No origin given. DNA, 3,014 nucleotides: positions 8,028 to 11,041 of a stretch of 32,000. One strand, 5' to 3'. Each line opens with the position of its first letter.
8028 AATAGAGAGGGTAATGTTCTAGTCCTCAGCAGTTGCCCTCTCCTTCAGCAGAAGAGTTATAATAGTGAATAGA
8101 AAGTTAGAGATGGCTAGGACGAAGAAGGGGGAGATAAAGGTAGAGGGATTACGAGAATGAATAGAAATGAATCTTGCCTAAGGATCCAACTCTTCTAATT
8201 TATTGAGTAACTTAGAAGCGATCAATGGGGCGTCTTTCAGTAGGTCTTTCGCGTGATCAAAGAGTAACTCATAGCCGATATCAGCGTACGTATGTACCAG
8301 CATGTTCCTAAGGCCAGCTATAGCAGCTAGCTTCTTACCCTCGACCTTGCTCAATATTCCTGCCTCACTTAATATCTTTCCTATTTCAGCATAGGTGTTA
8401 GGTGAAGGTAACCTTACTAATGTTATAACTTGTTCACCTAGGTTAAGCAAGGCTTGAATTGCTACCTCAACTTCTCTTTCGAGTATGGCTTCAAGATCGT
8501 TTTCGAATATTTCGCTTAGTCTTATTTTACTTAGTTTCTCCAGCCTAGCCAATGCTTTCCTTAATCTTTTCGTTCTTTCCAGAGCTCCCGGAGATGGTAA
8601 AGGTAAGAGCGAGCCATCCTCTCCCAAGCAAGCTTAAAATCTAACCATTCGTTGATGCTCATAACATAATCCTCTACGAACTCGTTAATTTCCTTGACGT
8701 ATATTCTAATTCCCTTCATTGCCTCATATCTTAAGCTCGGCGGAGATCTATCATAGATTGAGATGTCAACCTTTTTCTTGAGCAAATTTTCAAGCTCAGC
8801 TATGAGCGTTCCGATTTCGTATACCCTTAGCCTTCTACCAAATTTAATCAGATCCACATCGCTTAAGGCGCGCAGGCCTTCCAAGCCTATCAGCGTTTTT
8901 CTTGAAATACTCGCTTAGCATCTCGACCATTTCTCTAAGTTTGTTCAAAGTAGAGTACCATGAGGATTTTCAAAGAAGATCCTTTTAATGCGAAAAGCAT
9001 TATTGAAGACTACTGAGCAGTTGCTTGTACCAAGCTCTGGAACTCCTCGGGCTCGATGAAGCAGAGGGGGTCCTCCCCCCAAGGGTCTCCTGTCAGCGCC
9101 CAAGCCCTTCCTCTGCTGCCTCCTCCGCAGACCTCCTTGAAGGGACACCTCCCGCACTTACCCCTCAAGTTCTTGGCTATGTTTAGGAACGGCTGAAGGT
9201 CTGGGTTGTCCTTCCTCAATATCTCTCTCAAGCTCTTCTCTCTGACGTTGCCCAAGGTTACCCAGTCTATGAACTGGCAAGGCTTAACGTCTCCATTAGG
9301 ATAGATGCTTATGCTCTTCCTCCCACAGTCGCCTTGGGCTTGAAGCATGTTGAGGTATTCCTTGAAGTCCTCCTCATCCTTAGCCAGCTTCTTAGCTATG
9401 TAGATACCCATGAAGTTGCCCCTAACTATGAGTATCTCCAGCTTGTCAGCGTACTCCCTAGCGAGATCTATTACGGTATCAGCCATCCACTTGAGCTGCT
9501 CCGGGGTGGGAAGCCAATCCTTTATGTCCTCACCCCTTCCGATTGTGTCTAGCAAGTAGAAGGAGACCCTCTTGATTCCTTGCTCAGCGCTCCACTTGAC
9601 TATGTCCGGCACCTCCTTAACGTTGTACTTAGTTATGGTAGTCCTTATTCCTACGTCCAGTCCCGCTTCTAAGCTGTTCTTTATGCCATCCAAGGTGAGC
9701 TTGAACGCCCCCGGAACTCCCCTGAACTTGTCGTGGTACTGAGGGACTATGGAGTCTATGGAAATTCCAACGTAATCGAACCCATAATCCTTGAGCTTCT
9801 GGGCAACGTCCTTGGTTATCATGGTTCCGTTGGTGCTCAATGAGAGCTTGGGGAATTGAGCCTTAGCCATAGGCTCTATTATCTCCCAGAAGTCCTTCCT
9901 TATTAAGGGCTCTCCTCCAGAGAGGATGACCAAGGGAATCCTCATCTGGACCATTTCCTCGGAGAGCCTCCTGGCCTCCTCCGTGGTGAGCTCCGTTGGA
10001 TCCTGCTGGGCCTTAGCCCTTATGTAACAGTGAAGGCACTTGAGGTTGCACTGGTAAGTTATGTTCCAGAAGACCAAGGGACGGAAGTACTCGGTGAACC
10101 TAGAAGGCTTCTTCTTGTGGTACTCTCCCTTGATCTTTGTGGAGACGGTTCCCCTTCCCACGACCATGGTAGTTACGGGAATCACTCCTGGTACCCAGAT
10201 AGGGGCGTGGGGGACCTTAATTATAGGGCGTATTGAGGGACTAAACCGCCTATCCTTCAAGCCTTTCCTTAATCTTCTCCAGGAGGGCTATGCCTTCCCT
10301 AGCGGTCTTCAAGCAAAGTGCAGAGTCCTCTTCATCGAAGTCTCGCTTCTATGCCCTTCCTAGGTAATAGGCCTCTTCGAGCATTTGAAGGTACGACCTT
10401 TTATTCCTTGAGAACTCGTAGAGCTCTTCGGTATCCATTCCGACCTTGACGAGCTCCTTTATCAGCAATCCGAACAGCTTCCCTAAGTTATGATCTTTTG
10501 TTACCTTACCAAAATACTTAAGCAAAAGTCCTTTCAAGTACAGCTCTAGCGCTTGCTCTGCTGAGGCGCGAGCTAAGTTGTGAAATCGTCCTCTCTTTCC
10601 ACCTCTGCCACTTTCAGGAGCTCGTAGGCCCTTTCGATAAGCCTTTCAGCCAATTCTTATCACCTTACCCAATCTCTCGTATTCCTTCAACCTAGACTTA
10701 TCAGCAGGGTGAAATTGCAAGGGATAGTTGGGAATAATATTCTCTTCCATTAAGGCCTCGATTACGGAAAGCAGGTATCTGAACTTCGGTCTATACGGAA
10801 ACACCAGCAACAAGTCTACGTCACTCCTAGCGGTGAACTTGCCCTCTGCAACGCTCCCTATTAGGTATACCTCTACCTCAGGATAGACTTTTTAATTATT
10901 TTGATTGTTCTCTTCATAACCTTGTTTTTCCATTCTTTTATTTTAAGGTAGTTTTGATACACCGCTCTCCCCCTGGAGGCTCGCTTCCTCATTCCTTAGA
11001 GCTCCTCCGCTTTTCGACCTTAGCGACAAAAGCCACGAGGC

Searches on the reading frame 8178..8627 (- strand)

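Call 75: search_protein_families(library=pfam, proteins=[window:8178-8627:-], max_evalue=0.01)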
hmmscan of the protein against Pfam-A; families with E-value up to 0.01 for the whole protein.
window:8178-8627:- (149 aa): 1 family
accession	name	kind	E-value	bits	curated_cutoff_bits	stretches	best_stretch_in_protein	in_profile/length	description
PF01934.22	HepT-like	-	2e-20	73.1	23.5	1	23-132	2-112/120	Ribonuclease HepT-like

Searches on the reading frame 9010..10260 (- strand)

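Call 75: search_protein_families(library=pfam, proteins=[window:9010-10260:-], max_evalue=0.01)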
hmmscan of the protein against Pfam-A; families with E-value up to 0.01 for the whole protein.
window:9010-10260:- (416 aa): 3 families
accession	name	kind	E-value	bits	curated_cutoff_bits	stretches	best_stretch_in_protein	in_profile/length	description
PF04055.27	Radical_SAM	-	3.4e-31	109.1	29.5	1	66-223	2-165/166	Radical SAM superfamily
PF13186.11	SPASM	-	1.1e-09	38.9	21.5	1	312-373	1-67/67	Iron-sulfur cluster-binding domain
PF13353.11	Fer4_12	-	2e-06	28.6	22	1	69-168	13-113/137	4Fe-4S single cluster domain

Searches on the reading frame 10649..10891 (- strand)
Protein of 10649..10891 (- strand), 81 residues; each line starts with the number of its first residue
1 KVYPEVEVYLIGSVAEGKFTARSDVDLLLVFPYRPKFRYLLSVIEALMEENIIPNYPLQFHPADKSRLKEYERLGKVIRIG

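Call 75: search_protein_families(library=pfam, proteins=[window:10649-10891:-], max_evalue=0.01)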
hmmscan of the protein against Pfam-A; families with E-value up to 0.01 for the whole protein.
seq(81 aa): 3 families
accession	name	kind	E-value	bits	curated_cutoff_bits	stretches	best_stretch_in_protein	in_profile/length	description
PF01909.29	NTP_transf_2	-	9.4e-08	32.8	21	1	4-62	13-80/93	Nucleotidyltransferase domain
PF18765.7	Polbeta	-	3.6e-06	27.5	26.9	1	8-52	16-60/93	Polymerase beta, Nucleotidyltransferase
PF22600.2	MTPAP-like_central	-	4.5e-05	24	27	1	2-35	36-69/139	Poly(A) RNA polymerase, mitochondrial-like, central palm domain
